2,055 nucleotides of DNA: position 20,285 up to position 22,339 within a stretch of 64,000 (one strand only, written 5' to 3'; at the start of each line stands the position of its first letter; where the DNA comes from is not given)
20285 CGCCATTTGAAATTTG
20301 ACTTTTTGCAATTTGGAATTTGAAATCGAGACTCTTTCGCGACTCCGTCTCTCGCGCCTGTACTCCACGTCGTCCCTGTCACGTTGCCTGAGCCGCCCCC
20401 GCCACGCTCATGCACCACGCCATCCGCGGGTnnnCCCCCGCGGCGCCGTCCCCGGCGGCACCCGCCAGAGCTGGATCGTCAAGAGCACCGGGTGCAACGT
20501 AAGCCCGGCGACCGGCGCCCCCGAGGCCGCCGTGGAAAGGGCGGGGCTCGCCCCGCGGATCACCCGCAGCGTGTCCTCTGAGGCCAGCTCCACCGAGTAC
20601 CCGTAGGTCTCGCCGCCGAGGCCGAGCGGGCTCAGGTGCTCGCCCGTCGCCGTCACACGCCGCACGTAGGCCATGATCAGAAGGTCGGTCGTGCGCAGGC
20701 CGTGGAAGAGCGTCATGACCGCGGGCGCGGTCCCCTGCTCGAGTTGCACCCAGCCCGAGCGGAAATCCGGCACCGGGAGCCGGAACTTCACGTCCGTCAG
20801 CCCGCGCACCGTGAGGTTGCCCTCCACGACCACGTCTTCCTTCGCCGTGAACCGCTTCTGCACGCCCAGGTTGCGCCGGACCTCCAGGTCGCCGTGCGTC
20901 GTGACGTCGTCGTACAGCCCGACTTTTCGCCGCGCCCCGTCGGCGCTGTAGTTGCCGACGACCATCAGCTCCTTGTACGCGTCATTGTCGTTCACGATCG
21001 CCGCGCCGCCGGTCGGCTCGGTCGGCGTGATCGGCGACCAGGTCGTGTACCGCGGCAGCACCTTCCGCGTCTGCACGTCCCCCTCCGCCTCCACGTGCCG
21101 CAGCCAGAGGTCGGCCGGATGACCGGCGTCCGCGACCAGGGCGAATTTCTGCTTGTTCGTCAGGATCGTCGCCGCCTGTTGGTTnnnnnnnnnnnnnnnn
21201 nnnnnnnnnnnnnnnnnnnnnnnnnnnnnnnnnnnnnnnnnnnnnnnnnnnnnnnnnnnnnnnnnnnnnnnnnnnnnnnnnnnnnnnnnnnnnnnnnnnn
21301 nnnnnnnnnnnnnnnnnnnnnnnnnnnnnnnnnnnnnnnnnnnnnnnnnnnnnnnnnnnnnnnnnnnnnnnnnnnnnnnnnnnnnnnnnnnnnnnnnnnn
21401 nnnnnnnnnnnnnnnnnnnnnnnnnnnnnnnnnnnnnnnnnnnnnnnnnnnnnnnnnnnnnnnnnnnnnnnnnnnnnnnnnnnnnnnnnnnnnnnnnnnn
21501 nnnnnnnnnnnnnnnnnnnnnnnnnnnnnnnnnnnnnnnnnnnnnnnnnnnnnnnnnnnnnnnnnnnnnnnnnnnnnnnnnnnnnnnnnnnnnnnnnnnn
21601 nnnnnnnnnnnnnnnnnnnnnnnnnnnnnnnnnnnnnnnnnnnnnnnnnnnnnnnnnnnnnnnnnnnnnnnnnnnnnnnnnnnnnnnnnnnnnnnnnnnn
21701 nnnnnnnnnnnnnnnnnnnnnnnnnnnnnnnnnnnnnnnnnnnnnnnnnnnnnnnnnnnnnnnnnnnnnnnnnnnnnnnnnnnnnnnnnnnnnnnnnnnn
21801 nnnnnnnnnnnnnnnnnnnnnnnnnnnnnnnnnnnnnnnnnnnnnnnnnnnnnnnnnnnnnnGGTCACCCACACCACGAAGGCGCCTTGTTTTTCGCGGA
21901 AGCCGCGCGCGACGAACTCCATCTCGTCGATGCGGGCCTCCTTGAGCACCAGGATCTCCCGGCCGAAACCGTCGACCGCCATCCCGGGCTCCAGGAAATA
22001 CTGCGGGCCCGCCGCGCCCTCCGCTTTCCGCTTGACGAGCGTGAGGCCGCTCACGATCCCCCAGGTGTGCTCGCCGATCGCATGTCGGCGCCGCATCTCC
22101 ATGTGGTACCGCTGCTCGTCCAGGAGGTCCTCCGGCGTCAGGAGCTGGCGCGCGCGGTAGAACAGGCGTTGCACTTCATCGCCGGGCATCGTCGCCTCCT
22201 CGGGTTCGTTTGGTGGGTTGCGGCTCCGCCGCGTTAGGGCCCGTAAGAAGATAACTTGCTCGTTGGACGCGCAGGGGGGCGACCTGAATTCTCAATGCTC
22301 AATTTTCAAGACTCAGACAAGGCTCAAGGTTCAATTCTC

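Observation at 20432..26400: Two fibre-like paralogs share a ~90-aa N-terminal anchor domain but have unrelated C-termini, separated by a MITE and bracketed by 147-bp direct repeats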

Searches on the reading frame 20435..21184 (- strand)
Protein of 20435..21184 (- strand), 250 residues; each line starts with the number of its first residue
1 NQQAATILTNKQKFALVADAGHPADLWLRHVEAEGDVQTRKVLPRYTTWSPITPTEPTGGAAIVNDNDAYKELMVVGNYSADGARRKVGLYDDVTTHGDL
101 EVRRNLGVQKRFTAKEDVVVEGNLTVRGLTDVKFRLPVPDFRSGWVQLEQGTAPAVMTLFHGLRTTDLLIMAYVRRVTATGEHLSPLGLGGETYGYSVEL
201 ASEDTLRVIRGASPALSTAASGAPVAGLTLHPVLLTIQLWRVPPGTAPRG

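Call 91: search_protein_families(library=pfam, proteins=[window:20435-21184:-], max_evalue=5)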
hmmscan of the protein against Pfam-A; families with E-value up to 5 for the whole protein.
window:20435-21184:- (250 aa): 0 families

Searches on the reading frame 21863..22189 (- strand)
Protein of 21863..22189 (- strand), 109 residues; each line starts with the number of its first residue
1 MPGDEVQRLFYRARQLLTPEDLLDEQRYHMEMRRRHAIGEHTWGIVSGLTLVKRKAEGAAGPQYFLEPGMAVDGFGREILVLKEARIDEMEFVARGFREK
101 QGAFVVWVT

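Call 48: find_related_loci(query=A5, collection=metagenome_contigs, flank=10000)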
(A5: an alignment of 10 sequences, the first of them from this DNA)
Query A5 (109 aa) in metagenome_contigs; peptide patterns used: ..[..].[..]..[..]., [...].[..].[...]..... (x = any residue, [..] = any of these).
600 stretches matched a pattern (row limit reached: there are more); 377 encode a relative of the query (tblastn E <= 1e-3); the best 80 are kept; 80 distinct loci.
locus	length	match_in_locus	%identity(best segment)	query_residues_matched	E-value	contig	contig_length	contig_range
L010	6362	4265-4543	53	1-92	7e-27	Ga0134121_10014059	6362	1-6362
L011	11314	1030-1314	49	1-94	7e-27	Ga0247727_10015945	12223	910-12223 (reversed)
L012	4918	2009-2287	52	1-92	2e-26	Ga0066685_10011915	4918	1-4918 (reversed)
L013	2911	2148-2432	52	1-94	2e-26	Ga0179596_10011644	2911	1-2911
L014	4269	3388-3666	49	1-92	9e-26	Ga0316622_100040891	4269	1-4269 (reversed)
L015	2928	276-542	53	5-92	2e-25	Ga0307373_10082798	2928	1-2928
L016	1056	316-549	54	5-82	1e-25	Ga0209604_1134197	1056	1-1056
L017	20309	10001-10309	45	5-109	2e-24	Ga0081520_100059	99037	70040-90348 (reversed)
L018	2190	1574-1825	49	1-88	3e-24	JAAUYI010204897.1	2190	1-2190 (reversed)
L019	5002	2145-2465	43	1-109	3e-24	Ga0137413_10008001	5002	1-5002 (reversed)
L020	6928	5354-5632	51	1-92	5e-24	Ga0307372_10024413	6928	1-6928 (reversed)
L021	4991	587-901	45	1-108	4e-24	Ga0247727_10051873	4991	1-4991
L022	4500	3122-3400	46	5-92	4e-24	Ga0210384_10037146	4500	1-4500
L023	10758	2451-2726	47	5-92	9e-24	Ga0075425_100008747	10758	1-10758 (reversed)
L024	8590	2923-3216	41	1-108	1e-23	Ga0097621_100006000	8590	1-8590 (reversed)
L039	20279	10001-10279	45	1-92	5e-22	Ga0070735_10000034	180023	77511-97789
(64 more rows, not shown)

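Call 49: find_related_loci(query=A5, collection=viral_contigs, flank=8000)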
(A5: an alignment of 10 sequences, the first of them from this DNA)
Query A5 (109 aa) in viral_contigs; peptide patterns used: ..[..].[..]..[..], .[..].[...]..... (x = any residue, [..] = any of these).
114 stretches matched a pattern; 1 encode a relative of the query (tblastn E <= 1e-3); 1 distinct loci.
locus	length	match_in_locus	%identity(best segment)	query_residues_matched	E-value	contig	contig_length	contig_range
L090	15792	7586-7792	34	8-79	2e-6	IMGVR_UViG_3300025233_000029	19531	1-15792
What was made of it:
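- It gave only 1 hit in 2.9 million viral contigs (call 49).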

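Call 52: search_protein_families(library=pfam, proteins=[L039:33-494:+, L039:491-997:+, L039:1002-1700:+, L039:1678-2106:+, L039:2109-4049:+, L039:4046-5941:+, L039:5957-8341:+, L039:8354-9988:+, L039:10001-11935:+, L039:13727-15940:+], max_evalue=0.001)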
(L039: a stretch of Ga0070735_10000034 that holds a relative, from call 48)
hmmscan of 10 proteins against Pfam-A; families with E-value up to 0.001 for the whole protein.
L039:33-494:+ (153 aa): 0 families

L039:491-997:+ (168 aa): 2 families
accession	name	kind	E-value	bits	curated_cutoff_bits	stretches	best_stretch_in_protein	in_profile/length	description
PF04717.18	Phage_base_V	-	1.5e-23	83.4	23.8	1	9-83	2-75/75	Type VI secretion system/phage-baseplate injector OB domain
PF20093.5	DUF6484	-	0.00013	23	27.6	1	59-82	38-61/61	Domain of unknown function (DUF6484)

L039:1002-1700:+ (232 aa): 0 families

L039:1678-2106:+ (142 aa): 1 family
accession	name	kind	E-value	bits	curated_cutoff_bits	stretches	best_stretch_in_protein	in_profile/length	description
PF04965.19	GPW_gp25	-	2.3e-30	104.7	27.2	1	35-125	2-95/96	Baseplate wedge protein gp25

L039:2109-4049:+ (646 aa): 1 family
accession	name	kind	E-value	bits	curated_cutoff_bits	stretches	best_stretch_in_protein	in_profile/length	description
PF04865.19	Baseplate_J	-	8.9e-28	97.7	21.1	1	397-590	75-251/255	Baseplate J-like protein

L039:4046-5941:+ (631 aa): 2 families
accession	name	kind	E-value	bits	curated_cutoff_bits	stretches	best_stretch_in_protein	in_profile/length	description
PF01436.27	NHL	-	2.7e-13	49.7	20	1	87-114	1-28/28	NHL repeat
PF09684.15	Tail_P2_I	-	3.8e-07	30.5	20.6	1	409-557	36-137/139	Phage tail protein (Tail_P2_I)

L039:5957-8341:+ (794 aa): 1 family
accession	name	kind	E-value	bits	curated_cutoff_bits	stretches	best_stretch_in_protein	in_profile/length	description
PF01391.23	Collagen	-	7.7e-05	22.8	27.2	1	589-628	7-46/60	Collagen triple helix repeat (20 copies)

L039:8354-9988:+ (544 aa): 0 families

L039:10001-11935:+ (644 aa): 0 families

L039:13727-15940:+ (737 aa): 5 families
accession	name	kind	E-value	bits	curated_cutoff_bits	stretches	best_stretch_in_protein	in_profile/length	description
PF22977.2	WHD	-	7e-47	160.3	27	1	25-235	7-219/221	Winged helix domain, variant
PF00004.35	AAA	-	3e-33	115.5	21.2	2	517-642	1-130/131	ATPase family associated with various cellular activities (AAA)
PF05496.18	RuvB_N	-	4.4e-05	23.7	27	0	517-581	36-93/159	Holliday junction DNA helicase RuvB P-loop domain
PF13671.12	AAA_33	-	5.3e-05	24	27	0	270-299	2-31/143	AAA domain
PF20720.3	nSTAND3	-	0.00011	22.4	27.2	0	517-588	20-78/155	Novel STAND NTPase 3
